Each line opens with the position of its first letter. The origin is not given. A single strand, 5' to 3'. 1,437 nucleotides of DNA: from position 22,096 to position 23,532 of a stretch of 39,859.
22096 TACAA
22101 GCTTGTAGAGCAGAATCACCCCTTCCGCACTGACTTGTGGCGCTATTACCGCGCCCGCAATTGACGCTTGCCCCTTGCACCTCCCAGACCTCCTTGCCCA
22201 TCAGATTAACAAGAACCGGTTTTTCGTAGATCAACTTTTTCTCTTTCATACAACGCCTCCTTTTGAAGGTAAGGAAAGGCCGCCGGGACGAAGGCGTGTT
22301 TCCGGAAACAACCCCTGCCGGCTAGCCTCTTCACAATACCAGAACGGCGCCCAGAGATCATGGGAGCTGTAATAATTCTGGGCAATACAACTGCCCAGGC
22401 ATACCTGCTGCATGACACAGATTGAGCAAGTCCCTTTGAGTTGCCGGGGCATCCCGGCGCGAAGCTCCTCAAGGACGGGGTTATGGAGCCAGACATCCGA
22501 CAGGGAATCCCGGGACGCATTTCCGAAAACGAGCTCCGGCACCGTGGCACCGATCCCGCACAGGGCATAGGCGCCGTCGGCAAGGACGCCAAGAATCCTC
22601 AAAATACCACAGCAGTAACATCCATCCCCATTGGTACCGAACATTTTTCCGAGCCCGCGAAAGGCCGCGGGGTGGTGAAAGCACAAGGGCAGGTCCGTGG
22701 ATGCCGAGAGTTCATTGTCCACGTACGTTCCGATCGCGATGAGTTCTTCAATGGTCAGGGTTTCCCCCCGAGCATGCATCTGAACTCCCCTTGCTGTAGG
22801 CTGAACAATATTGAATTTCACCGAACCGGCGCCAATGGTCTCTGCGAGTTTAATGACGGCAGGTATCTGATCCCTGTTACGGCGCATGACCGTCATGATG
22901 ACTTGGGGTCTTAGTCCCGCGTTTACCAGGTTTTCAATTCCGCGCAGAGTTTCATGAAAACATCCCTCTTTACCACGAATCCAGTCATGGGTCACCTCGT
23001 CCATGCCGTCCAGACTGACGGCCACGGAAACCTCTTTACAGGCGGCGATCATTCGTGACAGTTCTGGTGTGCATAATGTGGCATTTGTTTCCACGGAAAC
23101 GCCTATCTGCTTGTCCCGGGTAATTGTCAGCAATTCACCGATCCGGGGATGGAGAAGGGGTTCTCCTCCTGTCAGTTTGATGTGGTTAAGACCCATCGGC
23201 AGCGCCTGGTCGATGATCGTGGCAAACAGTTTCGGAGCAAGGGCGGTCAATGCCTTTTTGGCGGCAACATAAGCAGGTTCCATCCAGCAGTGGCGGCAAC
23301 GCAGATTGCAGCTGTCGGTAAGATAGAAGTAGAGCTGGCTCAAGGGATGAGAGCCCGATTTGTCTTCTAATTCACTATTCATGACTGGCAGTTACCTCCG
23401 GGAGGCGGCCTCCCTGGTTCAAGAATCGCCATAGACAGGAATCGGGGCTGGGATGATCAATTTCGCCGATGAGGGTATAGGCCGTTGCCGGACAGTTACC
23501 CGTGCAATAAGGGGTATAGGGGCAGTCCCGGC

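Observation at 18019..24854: Compact RiPP-type cassette: PqqD + two rSAM/SPASM enzymes + Cys-repeat peptide + HprK-like protein + ABC exporter + nucleotidyltransferase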

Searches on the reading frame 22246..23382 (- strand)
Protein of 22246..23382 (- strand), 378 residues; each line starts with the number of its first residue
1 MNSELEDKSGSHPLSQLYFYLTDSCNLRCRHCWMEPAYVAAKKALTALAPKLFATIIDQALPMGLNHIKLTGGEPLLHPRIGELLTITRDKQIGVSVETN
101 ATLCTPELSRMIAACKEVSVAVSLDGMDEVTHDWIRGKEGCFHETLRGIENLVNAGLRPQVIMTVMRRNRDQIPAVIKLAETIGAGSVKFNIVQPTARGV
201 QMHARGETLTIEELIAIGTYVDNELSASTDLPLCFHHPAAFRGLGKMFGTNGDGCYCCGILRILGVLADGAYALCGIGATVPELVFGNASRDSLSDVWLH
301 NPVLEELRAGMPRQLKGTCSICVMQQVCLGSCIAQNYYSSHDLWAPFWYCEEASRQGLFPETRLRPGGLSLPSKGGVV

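Call 3: search_protein_families(library=ncbifam, proteins=[window:22246-23382:-], max_evalue=0.01)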
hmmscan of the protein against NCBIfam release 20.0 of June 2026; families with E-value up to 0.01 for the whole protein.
window:22246-23382:- (378 aa): 84 families (the best 25 are shown)
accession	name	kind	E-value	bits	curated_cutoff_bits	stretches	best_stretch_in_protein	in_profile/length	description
TIGR04251.1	SCM_rSAM_ScmF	equivalog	4.4e-166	552.6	400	1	12-364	1-353/353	SynChlorMet cassette radical SAM/SPASM protein ScmF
TIGR04055.1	rSAM_NirJ2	equivalog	2.2e-38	132.6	500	1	21-347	6-319/326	putative heme d1 biosynthesis radical SAM protein NirJ2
TIGR04545.1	rSAM_ahbD_hemeb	equivalog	3.3e-38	132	500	2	20-203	5-185/339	heme b synthase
TIGR03962.1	mycofact_rSAM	equivalog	1.9e-36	125.9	265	1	17-353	14-334/339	mycofactocin radical SAM maturase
TIGR04051.1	rSAM_NirJ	equivalog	3.5e-34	118.3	515.45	2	20-190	7-173/354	heme d1 biosynthesis radical SAM protein NirJ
TIGR04053.2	TIGR04053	equivalog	4.6e-34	118.3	395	2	18-203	11-196/366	TIGR04053 family radical SAM/SPASM domain-containing protein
TIGR04054.1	rSAM_NirJ1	equivalog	1.5e-31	109.4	650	1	19-205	40-222/387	putative heme d1 biosynthesis radical SAM protein NirJ1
TIGR04347.1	pseudo_SAM_Halo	equivalog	4.8e-29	101.8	525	2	19-201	42-220/390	TIGR04347 family pseudo-SAM/SPASM protein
TIGR04546.1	rSAM_ahbC_deAc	equivalog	1.1e-28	100.2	650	1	19-203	43-223/390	12,18-didecarboxysiroheme deacetylase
TIGR04250.1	SCM_rSAM_ScmE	equivalog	9.9e-28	97.1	400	1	21-337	9-332/358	SynChlorMet cassette radical SAM/SPASM protein ScmE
NF045574.1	sacti_mat_StsB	exception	4.3e-26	91.8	625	1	12-201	93-277/466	StsB family radical SAM/SPASM domain sactipeptide maturase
NF050035.1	rSAM_WgK_link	exception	9.8e-26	90.6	650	2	20-200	14-191/367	radical SAM/SPASM peptide maturase WgkB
TIGR04303.1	GeoRSP_rSAM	equivalog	2.7e-25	89.6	400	1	20-350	10-324/325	GeoRSP system radical SAM/SPASM protein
TIGR02668.1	moaA_archaeal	equivalog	1.9e-24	86.2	325.25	1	12-185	7-178/303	GTP 3',8-cyclase MoaA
TIGR04317.1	W_rSAM_matur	equivalog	1.4e-23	83.6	380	1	15-197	4-188/349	tungsten cofactor oxidoreductase radical SAM maturase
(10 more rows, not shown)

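Call 4: search_protein_families(library=pfam, proteins=[window:22246-23382:-], max_evalue=0.01)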
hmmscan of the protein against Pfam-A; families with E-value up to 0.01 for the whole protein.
window:22246-23382:- (378 aa): 3 families
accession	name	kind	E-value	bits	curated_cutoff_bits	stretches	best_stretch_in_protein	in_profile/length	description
PF04055.27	Radical_SAM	-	8.5e-23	81.8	29.5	1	21-179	3-165/166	Radical SAM superfamily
PF13186.11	SPASM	-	2.6e-05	24.8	21.5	1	257-322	1-66/67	Iron-sulfur cluster-binding domain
PF13353.11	Fer4_12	-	0.0018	19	22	1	22-87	12-73/137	4Fe-4S single cluster domain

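Call 9: find_related_loci(query=window:22246-23382:-, collection=genome_contigs, flank=8000)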
Query window:22246-23382:- (378 aa) in genome_contigs; peptide patterns used: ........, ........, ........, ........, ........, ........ (x = any residue, [..] = any of these).
221 stretches matched a pattern; 31 encode a relative of the query (tblastn E <= 1e-3); 31 distinct loci.
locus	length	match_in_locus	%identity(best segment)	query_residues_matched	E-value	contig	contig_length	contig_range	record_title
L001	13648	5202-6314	64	1-370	1e-167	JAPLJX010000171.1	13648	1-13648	MAG: Deltaproteobacteria bacterium isolate LacPavin_0818_WC55_MAG_56_7 LacPavin_0818_WC55_scaffold_1097835, whole genome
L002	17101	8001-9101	63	1-366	1e-165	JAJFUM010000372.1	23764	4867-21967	MAG: Deltaproteobacteria bacterium isolate bin.454 k141_3489401, whole genome shotgun sequence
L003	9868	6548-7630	63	11-370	6e-163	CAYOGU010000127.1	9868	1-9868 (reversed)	MAG TPA_asm: uncultured Syntrophus sp. isolate binchicken_co265_2 genome assembly, contig: NODE_10158_length_9868_cov_4.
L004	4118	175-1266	61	11-374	8e-165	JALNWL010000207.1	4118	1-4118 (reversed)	MAG: Syntrophales bacterium isolate SO_2016_LW2 bin 162 scaffold52585_LW138R_2016, whole genome shotgun sequence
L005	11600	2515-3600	60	6-366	1e-152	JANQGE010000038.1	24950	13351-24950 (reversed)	MAG: Chlorobium sp. isolate PL23b_bin.32 k99_1604920, whole genome shotgun sequence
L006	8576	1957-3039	61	6-366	3e-151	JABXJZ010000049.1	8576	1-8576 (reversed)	MAG: Desulfobacterales bacterium isolate CR_Bin_060 NODE_67_length_8576_cov_9.028827, whole genome shotgun sequence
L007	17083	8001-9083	59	7-366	7e-151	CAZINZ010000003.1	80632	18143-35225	MAG TPA_asm: uncultured Syntrophaceae bacterium isolate binchicken_co47_43 genome assembly, contig: NODE_161_length_8063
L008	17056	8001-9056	60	13-365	4e-149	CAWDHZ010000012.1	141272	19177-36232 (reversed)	MAG: uncultured delta proteobacterium isolate MFD04716.bin.2.170 genome assembly, contig: contig_21707, whole genome sho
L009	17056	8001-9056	61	13-365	3e-149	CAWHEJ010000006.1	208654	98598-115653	MAG: uncultured delta proteobacterium isolate MFD04716.bin.3.457 genome assembly, contig: contig_12169, whole genome sho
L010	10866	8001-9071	59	11-366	3e-147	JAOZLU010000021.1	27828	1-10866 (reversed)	MAG: Desulfobacterales bacterium isolate GMC2_bin_2_sub GMC2_192_length_27828_cov_36.984193, whole genome shotgun sequen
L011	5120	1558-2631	58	8-366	7e-148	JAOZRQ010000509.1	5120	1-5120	MAG: Desulfobacterales bacterium isolate GMC6.concoct.52 GMC6_25072_length_5120_cov_12.344719, whole genome shotgun sequ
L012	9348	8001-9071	59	11-366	6e-145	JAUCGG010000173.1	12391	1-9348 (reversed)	Desulfococcaceae bacterium HSG8 NODE_352_length_12391, whole genome shotgun sequence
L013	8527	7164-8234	57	7-363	2e-143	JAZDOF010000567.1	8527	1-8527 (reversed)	MAG: Pseudomonadota bacterium isolate MEGAHIT-group-0.756 k141_6858747, whole genome shotgun sequence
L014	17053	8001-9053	57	13-363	5e-143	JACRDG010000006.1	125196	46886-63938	MAG: Desulfomonile tiedjei isolate NC_groundwater_1666_Pr3_B-0.1um_58_14 SR-2_scaffold_141_161518, whole genome shotgun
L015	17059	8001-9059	59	14-366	4e-142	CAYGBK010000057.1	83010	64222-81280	MAG TPA_asm: uncultured Thermodesulfobacteriota bacterium isolate ERP108616_co1_309 genome assembly, contig: k119_886392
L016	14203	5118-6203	57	8-368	4e-142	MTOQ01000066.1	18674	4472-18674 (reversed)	MAG: Nitrospirae bacterium JdFR-81 JGI24020J35080_1000877, whole genome shotgun sequence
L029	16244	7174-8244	61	11-366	3e-151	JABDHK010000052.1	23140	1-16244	MAG: Chlorobiaceae bacterium isolate June25_Bin_2 GSB_A_June25_Bin_2_000000000052, whole genome shotgun sequence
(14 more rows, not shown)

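Call 26: search_protein_families(library=ncbifam, proteins=[L004:2589-3293:+, L015:10487-11137:+, L016:6537-7193:+, L029:9137-9766:+, L001:1585-2475:+, L016:7534-8487:+], max_evalue=0.01)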
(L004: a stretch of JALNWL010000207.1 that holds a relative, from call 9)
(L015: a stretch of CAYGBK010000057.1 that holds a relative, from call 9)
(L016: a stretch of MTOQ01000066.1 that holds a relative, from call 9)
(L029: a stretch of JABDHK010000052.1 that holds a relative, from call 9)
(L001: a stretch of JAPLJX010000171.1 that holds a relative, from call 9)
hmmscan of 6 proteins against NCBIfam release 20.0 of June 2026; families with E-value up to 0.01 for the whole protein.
L004:2589-3293:+ (234 aa): 4 families
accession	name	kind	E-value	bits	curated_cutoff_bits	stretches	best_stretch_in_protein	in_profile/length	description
TIGR02228.1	sigpep_I_arch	equivalog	1.3e-15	57.6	51.85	1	32-115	32-120/158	signal peptidase I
TIGR02227.1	sigpep_I_bact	equivalog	7e-08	32.5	47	1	36-93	26-86/162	signal peptidase I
TIGR02754.1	sod_Ni_protease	equivalog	3.8e-06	27.3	63.25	1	36-113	4-88/90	nickel-type superoxide dismutase maturation protease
NF046067.1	SigPepSipWBacil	equivalog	0.00011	21.9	190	1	39-112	47-124/189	signal peptidase I SipW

L015:10487-11137:+ (216 aa): 4 families
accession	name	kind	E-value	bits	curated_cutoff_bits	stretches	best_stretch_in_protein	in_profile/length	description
TIGR02228.1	sigpep_I_arch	equivalog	2.6e-15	56.6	51.85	1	15-93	37-119/158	signal peptidase I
TIGR02227.1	sigpep_I_bact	equivalog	9.7e-08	32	47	1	11-74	22-88/162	signal peptidase I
NF046067.1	SigPepSipWBacil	equivalog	7.7e-07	28.9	190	1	17-83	46-116/189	signal peptidase I SipW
TIGR02754.1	sod_Ni_protease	equivalog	2.1e-06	28.1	63.25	1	15-75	4-67/90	nickel-type superoxide dismutase maturation protease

L016:6537-7193:+ (218 aa): 4 families
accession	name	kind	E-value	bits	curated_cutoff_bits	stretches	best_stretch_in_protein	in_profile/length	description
TIGR02228.1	sigpep_I_arch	equivalog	3.3e-17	62.8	51.85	1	13-98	30-119/158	signal peptidase I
NF046067.1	SigPepSipWBacil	equivalog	5.2e-10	39.2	190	1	20-96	46-124/189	signal peptidase I SipW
TIGR02227.1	sigpep_I_bact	equivalog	1.3e-08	34.8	47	1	19-78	26-87/162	signal peptidase I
TIGR02754.1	sod_Ni_protease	equivalog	3e-08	34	63.25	1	19-90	4-78/90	nickel-type superoxide dismutase maturation protease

L029:9137-9766:+ (209 aa): 4 families
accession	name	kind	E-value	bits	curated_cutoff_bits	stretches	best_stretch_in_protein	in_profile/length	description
TIGR02228.1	sigpep_I_arch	equivalog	2e-15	57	51.85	1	22-99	38-119/158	signal peptidase I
NF046067.1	SigPepSipWBacil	equivalog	2e-08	34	190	1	23-96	46-123/189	signal peptidase I SipW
TIGR02227.1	sigpep_I_bact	equivalog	3.2e-07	30.4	47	1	18-78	23-86/162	signal peptidase I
TIGR02754.1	sod_Ni_protease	equivalog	2.1e-06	28.1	63.25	1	21-82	4-68/90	nickel-type superoxide dismutase maturation protease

L001:1585-2475:+ (296 aa): 10 families
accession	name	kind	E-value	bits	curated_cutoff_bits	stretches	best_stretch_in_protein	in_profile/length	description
TIGR04249.1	SCM_chp_ScmC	equivalog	4.9e-06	26.1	125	1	126-286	108-278/292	SynChlorMet cassette protein ScmC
NF006820.0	PRK09344.1-2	subfamily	1.9e-05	23.5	636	1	125-228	194-300/529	phosphoenolpyruvate carboxykinase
TIGR00224.1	pckA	equivalog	2.2e-05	23.5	590.05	1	125-232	197-307/532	phosphoenolpyruvate carboxykinase (ATP)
TIGR00679.1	hpr-ser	equivalog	4.6e-05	22.8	240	1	130-191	119-180/300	HPr(Ser) kinase/phosphatase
TIGR04355.1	HprK_rel_B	hypoth_equivalog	7.7e-05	22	200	1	140-173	140-173/351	HprK-related kinase B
NF006821.0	PRK09344.1-3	subfamily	0.00013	20.8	369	1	143-198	209-270/525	phosphoenolpyruvate carboxykinase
NF006823.0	PRK09344.1-5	equivalog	0.00045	18.9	815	1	125-281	181-341/513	phosphoenolpyruvate carboxykinase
NF006819.0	PRK09344.1-1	subfamily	0.00054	18.9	745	1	125-228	207-313/538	phosphoenolpyruvate carboxykinase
TIGR04352.1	HprK_rel_A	equivalog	0.0015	17.7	200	0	139-174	91-127/280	HprK-related kinase A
NF006822.0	PRK09344.1-4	equivalog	0.0075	14.8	806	1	125-192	197-264/537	phosphoenolpyruvate carboxykinase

L016:7534-8487:+ (317 aa): 2 families
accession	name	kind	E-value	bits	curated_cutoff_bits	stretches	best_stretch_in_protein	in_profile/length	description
TIGR04249.1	SCM_chp_ScmC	equivalog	3.1e-06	26.7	125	1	151-269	111-236/292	SynChlorMet cassette protein ScmC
TIGR04352.1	HprK_rel_A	equivalog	1.8e-05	24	200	1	165-221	95-153/280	HprK-related kinase A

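Call 27: search_protein_families(library=pfam, proteins=[L004:2589-3293:+, L015:10487-11137:+, L016:6537-7193:+, L029:9137-9766:+, L001:1585-2475:+, L016:7534-8487:+], max_evalue=0.01)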
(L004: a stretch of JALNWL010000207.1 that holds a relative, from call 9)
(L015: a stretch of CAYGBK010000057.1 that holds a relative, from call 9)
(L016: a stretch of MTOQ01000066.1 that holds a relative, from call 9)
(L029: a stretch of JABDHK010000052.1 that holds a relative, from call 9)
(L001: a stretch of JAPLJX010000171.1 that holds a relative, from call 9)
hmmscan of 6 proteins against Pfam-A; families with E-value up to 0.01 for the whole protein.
L004:2589-3293:+ (234 aa): 2 families
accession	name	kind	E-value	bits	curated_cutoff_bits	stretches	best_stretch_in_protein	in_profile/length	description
PF10502.14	Peptidase_S26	-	4.3e-06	27.2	22.9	1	35-87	28-83/168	Signal peptidase, peptidase S26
PF00717.28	Peptidase_S24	-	2e-05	24.7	23.3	1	22-83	27-84/116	Peptidase S24-like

L015:10487-11137:+ (216 aa): 2 families
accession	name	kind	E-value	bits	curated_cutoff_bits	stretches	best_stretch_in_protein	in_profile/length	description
PF10502.14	Peptidase_S26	-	8e-07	29.6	22.9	1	12-73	26-90/168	Signal peptidase, peptidase S26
PF06605.17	Prophage_tail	-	0.0078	16.3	31.3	1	13-66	174-225/250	Prophage endopeptidase tail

L016:6537-7193:+ (218 aa): 2 families
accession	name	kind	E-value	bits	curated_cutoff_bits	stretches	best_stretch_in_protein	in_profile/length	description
PF10502.14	Peptidase_S26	-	1e-08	35.7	22.9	1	15-78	25-90/168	Signal peptidase, peptidase S26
PF00717.28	Peptidase_S24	-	1.3e-05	25.3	23.3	1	19-98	41-116/116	Peptidase S24-like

L029:9137-9766:+ (209 aa): 2 families
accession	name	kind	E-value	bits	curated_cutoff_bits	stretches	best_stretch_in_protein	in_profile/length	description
PF10502.14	Peptidase_S26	-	1.1e-06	29.2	22.9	1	16-73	24-84/168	Signal peptidase, peptidase S26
PF00717.28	Peptidase_S24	-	0.0011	19.1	23.3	1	21-98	41-115/116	Peptidase S24-like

L001:1585-2475:+ (296 aa): 3 families
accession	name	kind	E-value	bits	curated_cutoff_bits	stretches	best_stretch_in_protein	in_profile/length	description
PF01293.25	PEPCK_ATP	-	1.8e-05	24.1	26.5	1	125-205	177-257/465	Phosphoenolpyruvate carboxykinase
PF07475.17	Hpr_kinase_C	-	0.0016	18.4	33.3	1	144-191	6-55/171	HPr Serine kinase C-terminal domain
PF13555.12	AAA_29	-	0.0021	18.2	27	0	148-172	13-38/61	P-loop containing region of AAA domain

L016:7534-8487:+ (317 aa): 0 families

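Call 31: search_solved_structures(query=window:22246-23382:-, max_evalue=0.00001)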
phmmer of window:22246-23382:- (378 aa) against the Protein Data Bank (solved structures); distinct sequences matched with E-value up to 0.00001: 8.
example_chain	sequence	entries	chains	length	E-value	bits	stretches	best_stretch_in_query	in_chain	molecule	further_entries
6efn_A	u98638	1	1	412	3.6e-16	62.3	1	19-186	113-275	Sporulation killing factor maturation protein SkfB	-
7vob_C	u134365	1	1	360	1.4e-15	60.3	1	11-181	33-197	Cytosylglucuronate decarboxylase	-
7voc_C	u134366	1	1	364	1.5e-15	60.3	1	11-181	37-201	Cytosylglucuronate decarboxylase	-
6c8v_A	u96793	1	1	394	1.8e-09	40.3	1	19-188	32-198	Coenzyme PQQ synthesis protein E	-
5v1q_A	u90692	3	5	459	2.8e-07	33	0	13-131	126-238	Radical SAM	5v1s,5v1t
2fb2_A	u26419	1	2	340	7.2e-07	31.7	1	3-175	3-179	Molybdenum cofactor biosynthesis protein A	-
1tv7_A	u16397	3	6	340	7.3e-07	31.7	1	3-175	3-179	Molybdenum cofactor biosynthesis protein A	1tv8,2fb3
8wm2_A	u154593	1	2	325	1.9e-06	30.3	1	16-130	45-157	Fe-S radical SAM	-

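Call 59: find_encoding_contigs(protein=window:22246-23382:-, flank=1000, max_places=3)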
Protein window:22246-23382:- (378 aa): 4 contigs read that carry it; 2 places shown.
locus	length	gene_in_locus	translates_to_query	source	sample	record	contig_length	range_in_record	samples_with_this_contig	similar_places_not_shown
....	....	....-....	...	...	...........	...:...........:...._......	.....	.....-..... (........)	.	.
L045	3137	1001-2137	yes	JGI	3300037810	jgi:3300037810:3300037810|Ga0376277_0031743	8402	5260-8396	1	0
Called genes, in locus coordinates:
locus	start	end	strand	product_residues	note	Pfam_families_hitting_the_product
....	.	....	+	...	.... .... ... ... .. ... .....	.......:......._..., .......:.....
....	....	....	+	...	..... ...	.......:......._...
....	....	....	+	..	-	-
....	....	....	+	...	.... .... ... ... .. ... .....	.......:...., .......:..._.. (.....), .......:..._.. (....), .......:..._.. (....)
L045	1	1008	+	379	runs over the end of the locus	PF04055:Radical_SAM, PF13186:SPASM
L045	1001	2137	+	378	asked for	PF04055:Radical_SAM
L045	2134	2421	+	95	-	-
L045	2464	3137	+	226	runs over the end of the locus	?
